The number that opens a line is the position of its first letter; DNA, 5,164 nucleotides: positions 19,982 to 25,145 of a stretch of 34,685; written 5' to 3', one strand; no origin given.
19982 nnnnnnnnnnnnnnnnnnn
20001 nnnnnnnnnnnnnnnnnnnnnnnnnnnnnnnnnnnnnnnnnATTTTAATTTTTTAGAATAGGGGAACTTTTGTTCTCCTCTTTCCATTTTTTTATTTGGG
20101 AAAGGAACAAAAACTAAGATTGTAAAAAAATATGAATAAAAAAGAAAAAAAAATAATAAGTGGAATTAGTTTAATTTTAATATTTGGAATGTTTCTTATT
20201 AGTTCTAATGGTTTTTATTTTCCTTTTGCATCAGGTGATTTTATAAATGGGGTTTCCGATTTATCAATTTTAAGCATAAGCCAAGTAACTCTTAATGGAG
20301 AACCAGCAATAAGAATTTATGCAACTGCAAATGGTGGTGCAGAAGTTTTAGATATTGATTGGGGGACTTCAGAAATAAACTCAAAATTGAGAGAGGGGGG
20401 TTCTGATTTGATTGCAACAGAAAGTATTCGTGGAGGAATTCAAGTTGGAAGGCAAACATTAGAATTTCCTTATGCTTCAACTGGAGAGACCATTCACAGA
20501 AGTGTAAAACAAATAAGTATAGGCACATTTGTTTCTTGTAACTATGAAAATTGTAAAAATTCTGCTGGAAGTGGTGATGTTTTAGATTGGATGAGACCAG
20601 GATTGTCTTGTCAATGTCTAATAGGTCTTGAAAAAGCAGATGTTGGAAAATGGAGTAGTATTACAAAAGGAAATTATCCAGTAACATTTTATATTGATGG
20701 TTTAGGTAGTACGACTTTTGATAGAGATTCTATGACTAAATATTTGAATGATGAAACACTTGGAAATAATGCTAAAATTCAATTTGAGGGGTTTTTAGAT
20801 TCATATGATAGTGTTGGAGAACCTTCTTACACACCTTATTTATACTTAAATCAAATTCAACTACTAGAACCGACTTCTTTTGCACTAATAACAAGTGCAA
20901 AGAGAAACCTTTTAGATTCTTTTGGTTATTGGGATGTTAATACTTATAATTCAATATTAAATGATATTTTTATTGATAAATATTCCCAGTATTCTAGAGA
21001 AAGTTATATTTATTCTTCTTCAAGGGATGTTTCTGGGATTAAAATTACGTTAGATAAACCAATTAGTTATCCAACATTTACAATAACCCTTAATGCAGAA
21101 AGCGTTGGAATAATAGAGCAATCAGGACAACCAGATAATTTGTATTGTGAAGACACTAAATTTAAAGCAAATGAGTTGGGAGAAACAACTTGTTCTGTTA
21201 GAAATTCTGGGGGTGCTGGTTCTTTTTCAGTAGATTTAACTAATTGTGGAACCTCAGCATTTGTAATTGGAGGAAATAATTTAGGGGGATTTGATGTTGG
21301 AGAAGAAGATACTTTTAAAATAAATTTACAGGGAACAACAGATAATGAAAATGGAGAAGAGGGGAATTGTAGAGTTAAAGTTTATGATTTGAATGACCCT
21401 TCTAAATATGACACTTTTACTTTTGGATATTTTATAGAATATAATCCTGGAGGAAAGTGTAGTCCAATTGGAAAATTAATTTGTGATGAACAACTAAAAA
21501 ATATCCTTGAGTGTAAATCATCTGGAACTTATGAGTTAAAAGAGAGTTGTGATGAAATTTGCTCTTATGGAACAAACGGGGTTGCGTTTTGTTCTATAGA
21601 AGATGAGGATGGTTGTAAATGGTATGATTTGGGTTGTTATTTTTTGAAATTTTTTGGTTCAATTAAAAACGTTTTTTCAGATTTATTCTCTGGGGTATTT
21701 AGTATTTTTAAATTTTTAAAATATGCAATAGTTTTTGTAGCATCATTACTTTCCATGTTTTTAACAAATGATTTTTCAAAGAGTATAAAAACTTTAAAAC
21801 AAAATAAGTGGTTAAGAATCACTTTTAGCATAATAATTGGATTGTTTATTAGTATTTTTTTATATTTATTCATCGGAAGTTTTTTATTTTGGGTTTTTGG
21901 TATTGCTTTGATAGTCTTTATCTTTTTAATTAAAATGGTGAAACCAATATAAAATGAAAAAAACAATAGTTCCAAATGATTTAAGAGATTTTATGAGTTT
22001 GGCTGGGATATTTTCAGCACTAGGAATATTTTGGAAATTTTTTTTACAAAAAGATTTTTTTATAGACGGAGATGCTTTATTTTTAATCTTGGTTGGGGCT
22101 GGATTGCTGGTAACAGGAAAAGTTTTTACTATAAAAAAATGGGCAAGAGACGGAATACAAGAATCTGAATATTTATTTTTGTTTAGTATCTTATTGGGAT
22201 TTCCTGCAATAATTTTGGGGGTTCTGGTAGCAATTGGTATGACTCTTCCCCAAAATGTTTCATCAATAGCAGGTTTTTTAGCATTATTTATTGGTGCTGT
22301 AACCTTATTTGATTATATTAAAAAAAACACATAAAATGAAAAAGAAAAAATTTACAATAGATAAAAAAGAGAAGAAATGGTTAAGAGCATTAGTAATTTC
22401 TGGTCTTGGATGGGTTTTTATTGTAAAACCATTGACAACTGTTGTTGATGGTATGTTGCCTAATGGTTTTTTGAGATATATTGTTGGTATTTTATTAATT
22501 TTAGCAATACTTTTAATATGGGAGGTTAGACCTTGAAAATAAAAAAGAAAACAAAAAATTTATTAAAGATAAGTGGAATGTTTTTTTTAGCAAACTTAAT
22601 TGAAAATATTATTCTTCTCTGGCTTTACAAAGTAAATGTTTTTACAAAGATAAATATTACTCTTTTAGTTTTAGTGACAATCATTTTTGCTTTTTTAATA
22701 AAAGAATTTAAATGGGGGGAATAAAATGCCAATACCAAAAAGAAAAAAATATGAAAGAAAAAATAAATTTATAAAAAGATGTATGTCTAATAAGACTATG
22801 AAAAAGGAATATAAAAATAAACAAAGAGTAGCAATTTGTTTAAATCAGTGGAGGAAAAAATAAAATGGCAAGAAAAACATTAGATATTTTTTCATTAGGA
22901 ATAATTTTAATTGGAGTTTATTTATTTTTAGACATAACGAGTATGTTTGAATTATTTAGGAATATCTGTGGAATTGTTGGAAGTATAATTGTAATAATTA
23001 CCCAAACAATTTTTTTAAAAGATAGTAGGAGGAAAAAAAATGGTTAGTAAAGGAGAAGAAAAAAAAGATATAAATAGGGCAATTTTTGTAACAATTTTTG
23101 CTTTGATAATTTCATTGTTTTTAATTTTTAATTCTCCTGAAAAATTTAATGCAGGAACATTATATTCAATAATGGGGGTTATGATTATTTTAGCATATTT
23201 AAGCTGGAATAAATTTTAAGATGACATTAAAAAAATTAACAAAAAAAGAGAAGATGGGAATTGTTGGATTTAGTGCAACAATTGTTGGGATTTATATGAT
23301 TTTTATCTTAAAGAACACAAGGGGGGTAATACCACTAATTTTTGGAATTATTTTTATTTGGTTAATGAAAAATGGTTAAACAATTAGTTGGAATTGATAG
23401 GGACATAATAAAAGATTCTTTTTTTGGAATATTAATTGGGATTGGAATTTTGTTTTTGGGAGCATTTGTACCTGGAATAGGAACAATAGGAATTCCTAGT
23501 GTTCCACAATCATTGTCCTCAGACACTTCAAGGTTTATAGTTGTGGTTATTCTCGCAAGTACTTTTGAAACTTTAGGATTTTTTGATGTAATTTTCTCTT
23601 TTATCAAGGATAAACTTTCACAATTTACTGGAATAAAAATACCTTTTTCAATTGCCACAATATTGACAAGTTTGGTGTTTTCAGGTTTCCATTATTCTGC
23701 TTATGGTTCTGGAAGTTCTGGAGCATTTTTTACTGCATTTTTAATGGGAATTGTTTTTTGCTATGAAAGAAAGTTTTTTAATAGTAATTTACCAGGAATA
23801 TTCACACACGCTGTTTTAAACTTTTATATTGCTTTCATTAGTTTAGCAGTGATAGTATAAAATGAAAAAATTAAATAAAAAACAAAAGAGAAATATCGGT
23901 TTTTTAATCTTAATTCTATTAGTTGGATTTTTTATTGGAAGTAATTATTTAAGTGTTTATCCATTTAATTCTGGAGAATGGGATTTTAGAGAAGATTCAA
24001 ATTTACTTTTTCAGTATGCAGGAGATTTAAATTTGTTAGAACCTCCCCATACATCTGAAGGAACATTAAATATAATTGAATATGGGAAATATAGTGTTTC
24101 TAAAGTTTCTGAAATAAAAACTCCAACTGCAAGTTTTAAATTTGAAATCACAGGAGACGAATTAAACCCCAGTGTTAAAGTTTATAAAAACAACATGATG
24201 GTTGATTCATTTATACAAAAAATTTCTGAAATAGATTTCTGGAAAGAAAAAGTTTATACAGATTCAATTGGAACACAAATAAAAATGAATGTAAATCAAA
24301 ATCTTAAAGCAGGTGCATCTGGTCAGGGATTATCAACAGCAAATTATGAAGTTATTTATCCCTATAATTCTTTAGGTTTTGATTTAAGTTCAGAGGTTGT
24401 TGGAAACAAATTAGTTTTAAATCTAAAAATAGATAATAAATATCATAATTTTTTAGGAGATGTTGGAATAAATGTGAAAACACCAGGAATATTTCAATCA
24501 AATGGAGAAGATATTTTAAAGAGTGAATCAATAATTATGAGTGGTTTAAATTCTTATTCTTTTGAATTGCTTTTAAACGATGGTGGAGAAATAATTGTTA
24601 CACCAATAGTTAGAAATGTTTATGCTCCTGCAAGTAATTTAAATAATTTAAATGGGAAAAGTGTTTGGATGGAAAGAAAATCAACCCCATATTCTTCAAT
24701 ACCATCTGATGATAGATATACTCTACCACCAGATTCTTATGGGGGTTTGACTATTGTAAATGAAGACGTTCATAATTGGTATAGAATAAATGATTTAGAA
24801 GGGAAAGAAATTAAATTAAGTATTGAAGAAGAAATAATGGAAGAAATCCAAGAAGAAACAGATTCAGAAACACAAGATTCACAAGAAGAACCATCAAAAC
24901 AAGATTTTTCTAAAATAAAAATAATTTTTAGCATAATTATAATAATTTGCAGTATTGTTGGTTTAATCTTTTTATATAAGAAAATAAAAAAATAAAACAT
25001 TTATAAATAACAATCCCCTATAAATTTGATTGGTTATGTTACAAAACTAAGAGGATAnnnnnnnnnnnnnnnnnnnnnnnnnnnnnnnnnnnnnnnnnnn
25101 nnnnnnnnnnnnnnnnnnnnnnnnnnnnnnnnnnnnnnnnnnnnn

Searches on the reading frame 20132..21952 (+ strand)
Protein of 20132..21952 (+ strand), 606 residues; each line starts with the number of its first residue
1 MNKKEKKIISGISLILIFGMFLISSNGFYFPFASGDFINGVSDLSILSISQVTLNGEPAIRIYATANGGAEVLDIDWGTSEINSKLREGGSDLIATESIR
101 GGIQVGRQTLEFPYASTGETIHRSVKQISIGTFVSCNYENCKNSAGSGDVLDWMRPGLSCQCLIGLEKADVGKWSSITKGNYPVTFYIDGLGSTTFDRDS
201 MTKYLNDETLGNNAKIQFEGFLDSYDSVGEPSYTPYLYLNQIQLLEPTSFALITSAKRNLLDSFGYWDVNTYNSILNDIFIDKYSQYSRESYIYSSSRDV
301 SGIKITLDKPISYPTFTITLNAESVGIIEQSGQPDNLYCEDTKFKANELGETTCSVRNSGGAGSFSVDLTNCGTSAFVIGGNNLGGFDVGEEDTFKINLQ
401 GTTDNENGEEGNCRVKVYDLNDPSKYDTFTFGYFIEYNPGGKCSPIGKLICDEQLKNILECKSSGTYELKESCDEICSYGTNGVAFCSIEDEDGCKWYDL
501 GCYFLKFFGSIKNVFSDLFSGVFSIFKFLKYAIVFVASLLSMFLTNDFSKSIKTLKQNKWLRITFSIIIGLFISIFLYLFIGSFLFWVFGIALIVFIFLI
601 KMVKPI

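Call 10: search_protein_families(library=pfam, proteins=[window:20132-21952:+], max_evalue=0.01)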
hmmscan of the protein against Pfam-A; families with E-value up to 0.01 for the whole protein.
window:20132-21952:+ (606 aa): 0 families

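Call 35: search_protein_families(library=phrogs, proteins=[window:20132-21952:+], max_evalue=0.001)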
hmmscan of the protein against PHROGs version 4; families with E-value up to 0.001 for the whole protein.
window:20132-21952:+ (606 aa): 0 families

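Call 69: find_related_loci(query=window:20132-21949:+, collection=viral_contigs, flank=10000)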
Query window:20132-21949:+ (606 aa) in viral_contigs; peptide patterns used: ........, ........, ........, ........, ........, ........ (x = any residue, [..] = any of these).
17 stretches matched a pattern, but none encodes a relative of the query by tblastn (E <= 1e-3).

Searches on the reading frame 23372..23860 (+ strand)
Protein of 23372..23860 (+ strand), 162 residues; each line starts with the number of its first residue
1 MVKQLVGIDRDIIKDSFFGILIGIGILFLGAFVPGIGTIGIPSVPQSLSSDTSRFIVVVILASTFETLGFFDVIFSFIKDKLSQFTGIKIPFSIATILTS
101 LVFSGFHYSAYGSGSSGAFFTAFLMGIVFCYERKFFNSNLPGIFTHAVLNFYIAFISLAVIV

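Call 11: search_protein_families(library=pfam, proteins=[window:23372-23860:+], max_evalue=0.01)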
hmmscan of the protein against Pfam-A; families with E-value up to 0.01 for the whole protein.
window:23372-23860:+ (162 aa): 1 family
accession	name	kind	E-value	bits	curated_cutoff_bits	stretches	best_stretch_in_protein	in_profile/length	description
PF02517.21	Rce1-like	-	1e-09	39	22.4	1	53-151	6-92/93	Type II CAAX prenyl endopeptidase Rce1-like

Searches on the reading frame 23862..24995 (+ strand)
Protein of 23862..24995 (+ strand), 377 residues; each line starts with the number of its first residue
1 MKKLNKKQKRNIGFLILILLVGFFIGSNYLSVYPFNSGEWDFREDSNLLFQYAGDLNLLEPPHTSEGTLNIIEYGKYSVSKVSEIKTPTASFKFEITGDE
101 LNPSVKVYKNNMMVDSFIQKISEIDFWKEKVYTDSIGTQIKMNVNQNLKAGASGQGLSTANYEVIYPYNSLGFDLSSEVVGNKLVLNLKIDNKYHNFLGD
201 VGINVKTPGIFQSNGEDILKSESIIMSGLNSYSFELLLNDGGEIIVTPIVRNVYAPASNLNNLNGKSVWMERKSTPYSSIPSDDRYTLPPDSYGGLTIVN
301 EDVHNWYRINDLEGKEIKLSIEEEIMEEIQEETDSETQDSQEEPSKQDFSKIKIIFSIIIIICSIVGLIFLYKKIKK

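Call 10: search_protein_families(library=pfam, proteins=[window:23862-24995:+], max_evalue=0.01)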
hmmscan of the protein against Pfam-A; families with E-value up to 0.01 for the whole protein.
window:23862-24995:+ (377 aa): 1 family
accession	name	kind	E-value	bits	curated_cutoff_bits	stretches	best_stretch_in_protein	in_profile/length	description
PF13273.12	DUF4064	-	0.0074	16.9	32.1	0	329-373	39-80/102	Protein of unknown function (DUF4064)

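Call 35: search_protein_families(library=phrogs, proteins=[window:23862-24995:+], max_evalue=0.001)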
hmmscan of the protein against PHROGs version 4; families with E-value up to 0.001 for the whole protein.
window:23862-24995:+ (377 aa): 0 families
